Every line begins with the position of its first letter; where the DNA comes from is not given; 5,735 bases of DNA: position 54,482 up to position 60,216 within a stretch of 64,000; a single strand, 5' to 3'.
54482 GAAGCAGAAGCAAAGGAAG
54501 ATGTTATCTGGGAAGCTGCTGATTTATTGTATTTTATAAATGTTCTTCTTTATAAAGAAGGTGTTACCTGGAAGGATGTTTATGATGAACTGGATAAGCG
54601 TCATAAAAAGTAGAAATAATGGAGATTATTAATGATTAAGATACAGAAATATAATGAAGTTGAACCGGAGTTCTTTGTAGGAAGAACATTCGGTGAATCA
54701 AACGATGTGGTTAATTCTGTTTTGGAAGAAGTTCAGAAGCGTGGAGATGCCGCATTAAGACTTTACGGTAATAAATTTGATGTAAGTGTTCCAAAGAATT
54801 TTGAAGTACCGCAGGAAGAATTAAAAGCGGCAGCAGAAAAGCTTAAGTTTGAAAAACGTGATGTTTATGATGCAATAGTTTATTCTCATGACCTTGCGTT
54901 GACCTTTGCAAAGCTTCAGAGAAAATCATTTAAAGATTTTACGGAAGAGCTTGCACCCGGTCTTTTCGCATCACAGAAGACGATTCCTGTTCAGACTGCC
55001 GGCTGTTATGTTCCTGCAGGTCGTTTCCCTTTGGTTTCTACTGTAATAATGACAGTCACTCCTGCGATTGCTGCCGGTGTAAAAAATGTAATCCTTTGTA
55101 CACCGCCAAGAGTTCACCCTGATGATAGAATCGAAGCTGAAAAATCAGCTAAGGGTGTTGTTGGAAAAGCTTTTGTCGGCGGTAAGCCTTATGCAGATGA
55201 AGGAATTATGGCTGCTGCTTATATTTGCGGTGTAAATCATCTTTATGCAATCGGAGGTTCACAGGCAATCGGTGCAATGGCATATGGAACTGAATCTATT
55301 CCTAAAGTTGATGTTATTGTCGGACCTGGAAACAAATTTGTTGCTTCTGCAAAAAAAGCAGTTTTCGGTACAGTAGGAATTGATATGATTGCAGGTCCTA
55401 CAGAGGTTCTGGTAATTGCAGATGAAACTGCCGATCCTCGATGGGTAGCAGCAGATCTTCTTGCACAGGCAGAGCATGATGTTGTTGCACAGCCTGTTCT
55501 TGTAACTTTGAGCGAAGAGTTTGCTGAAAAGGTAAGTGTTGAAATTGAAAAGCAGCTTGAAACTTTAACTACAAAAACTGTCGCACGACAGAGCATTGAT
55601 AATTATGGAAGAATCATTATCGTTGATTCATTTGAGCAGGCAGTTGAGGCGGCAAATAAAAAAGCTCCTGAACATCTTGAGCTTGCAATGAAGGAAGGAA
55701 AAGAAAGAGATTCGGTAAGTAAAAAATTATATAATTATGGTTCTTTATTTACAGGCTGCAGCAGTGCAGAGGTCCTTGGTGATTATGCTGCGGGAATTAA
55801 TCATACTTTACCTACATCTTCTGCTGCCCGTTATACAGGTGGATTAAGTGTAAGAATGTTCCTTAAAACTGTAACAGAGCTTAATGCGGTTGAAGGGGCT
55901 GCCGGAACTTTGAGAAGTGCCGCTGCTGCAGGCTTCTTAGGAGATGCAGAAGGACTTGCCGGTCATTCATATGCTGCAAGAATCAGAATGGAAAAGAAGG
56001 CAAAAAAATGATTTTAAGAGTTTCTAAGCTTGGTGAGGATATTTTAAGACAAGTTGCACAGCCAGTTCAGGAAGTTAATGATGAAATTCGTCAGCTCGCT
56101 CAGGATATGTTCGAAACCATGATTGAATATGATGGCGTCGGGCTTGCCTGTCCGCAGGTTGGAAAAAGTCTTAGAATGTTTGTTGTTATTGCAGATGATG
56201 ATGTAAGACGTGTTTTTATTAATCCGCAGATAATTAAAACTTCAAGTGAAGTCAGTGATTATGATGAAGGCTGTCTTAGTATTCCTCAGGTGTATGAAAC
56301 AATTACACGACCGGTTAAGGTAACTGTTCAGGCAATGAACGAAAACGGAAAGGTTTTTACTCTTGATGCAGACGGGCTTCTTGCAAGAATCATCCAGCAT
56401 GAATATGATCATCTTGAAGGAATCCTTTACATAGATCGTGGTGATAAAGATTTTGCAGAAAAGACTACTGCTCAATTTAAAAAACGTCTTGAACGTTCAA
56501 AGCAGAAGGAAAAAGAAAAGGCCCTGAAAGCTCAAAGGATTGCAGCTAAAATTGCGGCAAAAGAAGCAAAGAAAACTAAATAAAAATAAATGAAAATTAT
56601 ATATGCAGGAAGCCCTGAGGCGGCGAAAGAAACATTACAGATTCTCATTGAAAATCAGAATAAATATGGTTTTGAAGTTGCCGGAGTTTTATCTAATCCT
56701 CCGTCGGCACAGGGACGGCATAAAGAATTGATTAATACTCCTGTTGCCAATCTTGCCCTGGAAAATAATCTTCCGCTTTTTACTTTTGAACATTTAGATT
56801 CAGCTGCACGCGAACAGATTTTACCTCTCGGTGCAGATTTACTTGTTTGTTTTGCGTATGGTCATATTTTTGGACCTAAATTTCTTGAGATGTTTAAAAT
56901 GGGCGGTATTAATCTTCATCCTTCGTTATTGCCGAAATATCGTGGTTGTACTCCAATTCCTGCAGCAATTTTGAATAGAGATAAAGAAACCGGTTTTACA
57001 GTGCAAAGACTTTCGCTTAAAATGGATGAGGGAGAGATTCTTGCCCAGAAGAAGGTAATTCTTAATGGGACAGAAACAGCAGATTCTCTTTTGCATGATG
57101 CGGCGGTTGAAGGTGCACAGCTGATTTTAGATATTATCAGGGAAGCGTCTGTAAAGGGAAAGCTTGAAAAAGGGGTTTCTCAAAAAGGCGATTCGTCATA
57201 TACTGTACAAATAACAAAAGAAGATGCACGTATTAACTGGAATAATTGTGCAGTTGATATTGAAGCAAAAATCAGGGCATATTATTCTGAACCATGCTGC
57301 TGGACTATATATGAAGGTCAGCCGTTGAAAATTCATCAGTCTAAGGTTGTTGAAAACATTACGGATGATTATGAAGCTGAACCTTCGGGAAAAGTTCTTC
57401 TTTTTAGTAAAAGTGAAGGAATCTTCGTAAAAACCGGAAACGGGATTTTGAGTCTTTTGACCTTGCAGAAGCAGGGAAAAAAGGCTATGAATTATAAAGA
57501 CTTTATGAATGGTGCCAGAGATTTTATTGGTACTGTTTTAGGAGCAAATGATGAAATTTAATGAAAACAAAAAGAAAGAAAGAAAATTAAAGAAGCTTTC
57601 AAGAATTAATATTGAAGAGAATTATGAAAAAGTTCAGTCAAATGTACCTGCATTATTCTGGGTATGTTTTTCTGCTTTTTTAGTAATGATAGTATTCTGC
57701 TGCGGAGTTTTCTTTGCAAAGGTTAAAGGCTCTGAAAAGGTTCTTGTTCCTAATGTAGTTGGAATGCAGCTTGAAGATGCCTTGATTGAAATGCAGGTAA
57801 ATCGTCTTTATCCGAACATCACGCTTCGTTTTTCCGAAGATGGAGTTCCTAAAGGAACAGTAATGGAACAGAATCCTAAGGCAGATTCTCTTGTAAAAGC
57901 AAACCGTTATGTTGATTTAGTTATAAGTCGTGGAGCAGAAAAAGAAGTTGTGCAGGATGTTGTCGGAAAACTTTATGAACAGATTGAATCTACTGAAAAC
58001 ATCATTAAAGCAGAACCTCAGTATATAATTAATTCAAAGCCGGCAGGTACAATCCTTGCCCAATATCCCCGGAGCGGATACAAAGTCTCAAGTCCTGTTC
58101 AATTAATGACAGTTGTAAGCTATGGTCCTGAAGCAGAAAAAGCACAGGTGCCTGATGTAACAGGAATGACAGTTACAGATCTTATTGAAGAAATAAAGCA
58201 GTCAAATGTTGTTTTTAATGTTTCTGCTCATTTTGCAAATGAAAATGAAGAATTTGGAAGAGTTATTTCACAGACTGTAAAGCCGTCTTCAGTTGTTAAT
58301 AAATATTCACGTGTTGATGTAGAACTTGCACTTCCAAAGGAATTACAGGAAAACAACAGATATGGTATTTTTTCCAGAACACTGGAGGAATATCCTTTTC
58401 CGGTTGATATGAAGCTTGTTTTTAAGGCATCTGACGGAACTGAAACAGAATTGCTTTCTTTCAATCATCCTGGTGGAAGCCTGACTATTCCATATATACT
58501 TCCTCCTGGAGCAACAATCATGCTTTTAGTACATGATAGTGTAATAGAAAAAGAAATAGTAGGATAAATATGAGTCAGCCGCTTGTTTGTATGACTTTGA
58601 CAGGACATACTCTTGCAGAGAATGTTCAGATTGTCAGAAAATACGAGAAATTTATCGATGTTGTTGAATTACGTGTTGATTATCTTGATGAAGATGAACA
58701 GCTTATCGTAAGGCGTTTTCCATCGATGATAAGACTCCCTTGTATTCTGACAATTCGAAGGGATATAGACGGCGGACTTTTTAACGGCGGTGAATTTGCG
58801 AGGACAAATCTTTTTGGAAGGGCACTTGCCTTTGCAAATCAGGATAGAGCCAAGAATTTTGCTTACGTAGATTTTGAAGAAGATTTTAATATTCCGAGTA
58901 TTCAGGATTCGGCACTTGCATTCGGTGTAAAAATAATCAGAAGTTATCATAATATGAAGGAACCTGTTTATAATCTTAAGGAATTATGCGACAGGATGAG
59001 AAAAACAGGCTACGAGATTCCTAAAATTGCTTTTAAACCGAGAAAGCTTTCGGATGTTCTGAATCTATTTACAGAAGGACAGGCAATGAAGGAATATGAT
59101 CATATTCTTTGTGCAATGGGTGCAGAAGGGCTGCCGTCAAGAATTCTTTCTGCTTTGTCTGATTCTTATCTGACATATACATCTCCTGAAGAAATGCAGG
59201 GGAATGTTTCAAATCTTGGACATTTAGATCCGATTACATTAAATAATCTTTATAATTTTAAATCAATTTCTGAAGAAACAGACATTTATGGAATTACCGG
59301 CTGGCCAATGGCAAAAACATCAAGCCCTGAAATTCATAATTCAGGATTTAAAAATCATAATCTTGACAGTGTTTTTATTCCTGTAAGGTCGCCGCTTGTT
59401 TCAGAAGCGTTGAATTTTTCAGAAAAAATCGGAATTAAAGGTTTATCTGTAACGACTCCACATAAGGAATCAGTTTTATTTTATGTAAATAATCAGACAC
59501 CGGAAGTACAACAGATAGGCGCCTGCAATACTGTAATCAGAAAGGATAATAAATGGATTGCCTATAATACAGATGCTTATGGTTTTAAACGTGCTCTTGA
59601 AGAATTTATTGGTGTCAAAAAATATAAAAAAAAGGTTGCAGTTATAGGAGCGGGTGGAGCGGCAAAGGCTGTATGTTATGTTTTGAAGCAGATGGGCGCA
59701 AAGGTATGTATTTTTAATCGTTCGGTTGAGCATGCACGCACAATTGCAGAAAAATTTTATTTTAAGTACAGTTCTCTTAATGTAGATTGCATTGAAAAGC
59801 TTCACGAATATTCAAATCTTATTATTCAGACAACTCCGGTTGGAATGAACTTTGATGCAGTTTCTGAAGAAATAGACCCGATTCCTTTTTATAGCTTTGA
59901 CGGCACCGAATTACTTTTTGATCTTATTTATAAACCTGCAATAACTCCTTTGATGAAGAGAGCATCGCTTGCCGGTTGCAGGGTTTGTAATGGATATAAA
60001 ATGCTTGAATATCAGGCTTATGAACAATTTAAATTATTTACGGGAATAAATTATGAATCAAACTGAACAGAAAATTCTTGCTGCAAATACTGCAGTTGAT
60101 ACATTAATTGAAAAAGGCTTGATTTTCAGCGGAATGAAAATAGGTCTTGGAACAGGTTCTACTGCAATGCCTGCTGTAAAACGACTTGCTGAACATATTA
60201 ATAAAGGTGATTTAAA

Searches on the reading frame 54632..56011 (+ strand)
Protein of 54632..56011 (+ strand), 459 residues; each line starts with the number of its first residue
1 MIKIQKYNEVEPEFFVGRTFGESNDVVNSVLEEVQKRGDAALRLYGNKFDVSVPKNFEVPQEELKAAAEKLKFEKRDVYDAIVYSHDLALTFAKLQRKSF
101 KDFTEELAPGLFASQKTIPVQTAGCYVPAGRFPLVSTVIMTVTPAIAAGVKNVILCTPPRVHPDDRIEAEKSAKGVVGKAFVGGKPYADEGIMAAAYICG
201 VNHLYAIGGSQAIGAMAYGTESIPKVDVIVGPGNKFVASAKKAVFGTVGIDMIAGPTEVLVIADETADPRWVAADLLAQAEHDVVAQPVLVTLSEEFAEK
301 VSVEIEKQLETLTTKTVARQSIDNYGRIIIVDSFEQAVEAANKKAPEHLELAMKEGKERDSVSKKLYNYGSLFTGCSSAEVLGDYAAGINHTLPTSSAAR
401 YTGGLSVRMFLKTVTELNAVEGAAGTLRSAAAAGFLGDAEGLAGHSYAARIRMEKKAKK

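Call 10: search_protein_families(library=pfam, proteins=[window:54632-56011:+], max_evalue=0.00001)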
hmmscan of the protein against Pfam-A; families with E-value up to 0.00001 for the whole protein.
window:54632-56011:+ (459 aa): 1 family
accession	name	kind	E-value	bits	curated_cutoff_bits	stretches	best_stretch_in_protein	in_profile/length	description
PF00815.25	Histidinol_dh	-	1.2e-131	440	27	1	22-453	10-411/411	Histidinol dehydrogenase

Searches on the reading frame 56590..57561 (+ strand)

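Call 67: search_protein_families(library=pfam, proteins=[window:56590-57561:+], max_evalue=0.00001)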
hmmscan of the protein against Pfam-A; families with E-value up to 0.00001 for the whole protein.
window:56590-57561:+ (323 aa): 2 families
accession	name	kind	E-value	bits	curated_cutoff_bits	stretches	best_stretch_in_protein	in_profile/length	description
PF00551.24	Formyl_trans_N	-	1.1e-32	113.7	26.1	1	1-179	1-177/181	Formyl transferase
PF02911.23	Formyl_trans_C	-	3.4e-25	88.6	21.1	1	207-309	1-99/100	Formyl transferase, C-terminal domain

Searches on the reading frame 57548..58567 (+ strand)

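Call 67: search_protein_families(library=pfam, proteins=[window:57548-58567:+], max_evalue=0.00001)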
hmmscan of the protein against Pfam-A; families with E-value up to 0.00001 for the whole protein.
window:57548-58567:+ (339 aa): 1 family
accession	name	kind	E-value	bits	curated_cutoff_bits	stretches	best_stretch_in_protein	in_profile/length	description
PF03793.24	PASTA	-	2.4e-28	98.3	23.2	2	65-127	1-63/64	PASTA domain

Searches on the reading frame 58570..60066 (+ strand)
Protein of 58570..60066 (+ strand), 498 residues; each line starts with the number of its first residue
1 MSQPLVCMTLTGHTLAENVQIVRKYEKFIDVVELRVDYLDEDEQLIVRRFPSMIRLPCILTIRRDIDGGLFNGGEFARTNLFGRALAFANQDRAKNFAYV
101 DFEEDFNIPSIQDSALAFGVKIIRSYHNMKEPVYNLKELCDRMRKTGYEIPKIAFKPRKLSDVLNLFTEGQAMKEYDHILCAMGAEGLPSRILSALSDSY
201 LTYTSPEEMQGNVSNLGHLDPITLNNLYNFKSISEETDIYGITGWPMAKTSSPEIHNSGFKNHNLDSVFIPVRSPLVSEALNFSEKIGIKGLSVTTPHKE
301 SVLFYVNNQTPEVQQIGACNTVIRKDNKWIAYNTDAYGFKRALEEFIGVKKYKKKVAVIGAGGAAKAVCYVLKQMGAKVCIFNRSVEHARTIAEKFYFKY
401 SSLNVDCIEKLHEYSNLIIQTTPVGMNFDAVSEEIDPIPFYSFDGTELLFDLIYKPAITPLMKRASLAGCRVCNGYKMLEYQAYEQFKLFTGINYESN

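Call 51: search_protein_families(library=pfam, proteins=[window:58570-60066:+], max_evalue=0.00001)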
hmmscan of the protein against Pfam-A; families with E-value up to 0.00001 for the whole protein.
window:58570-60066:+ (498 aa): 3 families
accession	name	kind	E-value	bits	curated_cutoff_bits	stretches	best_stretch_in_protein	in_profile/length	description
PF01487.21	DHquinase_I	-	6.7e-31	108.6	22.2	1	7-227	1-229/230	Type I 3-dehydroquinase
PF08501.16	Shikimate_dh_N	-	3.4e-16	59.7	27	1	242-322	1-83/83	Shikimate dehydrogenase substrate binding domain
PF01488.26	Shikimate_DH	-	2.8e-09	37.6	24.3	1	352-422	11-83/138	Shikimate / quinate 5-dehydrogenase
